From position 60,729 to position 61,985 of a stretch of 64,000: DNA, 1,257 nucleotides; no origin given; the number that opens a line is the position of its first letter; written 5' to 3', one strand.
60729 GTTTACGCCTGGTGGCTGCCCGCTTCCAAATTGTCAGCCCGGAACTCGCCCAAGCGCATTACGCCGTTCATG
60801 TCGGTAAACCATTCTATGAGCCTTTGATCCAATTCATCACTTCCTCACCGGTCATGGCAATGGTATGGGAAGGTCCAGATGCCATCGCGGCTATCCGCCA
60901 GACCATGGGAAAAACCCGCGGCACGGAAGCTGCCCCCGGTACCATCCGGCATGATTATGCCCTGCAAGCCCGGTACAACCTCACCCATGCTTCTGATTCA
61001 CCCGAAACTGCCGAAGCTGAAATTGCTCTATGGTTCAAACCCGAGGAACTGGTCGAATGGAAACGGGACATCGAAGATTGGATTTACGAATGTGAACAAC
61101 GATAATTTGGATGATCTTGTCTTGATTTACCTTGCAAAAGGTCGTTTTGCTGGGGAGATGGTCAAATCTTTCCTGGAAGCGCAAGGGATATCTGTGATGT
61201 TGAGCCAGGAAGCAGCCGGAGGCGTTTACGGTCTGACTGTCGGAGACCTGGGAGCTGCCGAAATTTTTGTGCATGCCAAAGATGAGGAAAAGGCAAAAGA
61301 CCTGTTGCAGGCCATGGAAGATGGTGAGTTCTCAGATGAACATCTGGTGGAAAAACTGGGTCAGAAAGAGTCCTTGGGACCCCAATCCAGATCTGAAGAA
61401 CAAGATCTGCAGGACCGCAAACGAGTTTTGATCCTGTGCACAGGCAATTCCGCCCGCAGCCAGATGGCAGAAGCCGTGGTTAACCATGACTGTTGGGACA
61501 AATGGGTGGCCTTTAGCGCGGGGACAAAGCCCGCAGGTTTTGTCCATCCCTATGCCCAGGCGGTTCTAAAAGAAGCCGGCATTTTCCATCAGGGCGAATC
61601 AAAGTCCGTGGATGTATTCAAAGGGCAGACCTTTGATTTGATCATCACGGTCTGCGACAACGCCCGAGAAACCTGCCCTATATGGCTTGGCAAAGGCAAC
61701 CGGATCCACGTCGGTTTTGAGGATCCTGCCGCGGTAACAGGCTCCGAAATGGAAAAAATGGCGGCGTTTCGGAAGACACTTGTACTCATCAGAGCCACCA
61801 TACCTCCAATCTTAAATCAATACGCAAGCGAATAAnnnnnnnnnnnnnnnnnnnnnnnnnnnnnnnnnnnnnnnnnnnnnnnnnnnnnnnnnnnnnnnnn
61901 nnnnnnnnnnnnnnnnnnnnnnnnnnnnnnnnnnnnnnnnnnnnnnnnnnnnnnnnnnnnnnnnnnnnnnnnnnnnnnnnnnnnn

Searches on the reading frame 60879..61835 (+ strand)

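Call 3: search_protein_families(library=pfam, proteins=[window:60879-61835:+], max_evalue=1)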
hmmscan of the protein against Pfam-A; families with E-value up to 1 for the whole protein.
window:60879-61835:+ (318 aa): 2 families
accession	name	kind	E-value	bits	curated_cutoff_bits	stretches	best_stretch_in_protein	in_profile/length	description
PF01451.26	LMWPc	-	2.6e-15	57.3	23.2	1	183-271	1-98/144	Low molecular weight phosphotyrosine protein phosphatase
PF09413.15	DUF2007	-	5.6e-08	33.3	25.7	1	93-147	14-66/66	Putative prokaryotic signal transducing protein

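Call 4: search_protein_families(library=ncbifam, proteins=[window:60879-61835:+], max_evalue=1)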
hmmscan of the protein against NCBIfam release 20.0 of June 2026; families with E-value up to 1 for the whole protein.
window:60879-61835:+ (318 aa): 4 families
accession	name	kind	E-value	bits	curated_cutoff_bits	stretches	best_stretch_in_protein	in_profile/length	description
TIGR02691.1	arsC_pI258_fam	equivalog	3.4e-24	85.5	174.3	1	184-307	2-125/129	arsenate reductase (thioredoxin)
NF010053.0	PRK13530.1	subfamily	2.6e-20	73.1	215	1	179-293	2-116/133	arsenate reductase (thioredoxin)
TIGR02689.1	ars_reduc_gluta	equivalog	1.3e-10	41.5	157.6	1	181-283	1-103/126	arsenate reductase, glutathione/glutaredoxin type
NF040569.1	DUF2007_rel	subfamily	0.025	14.9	55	1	93-144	21-70/74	DUF2007-related protein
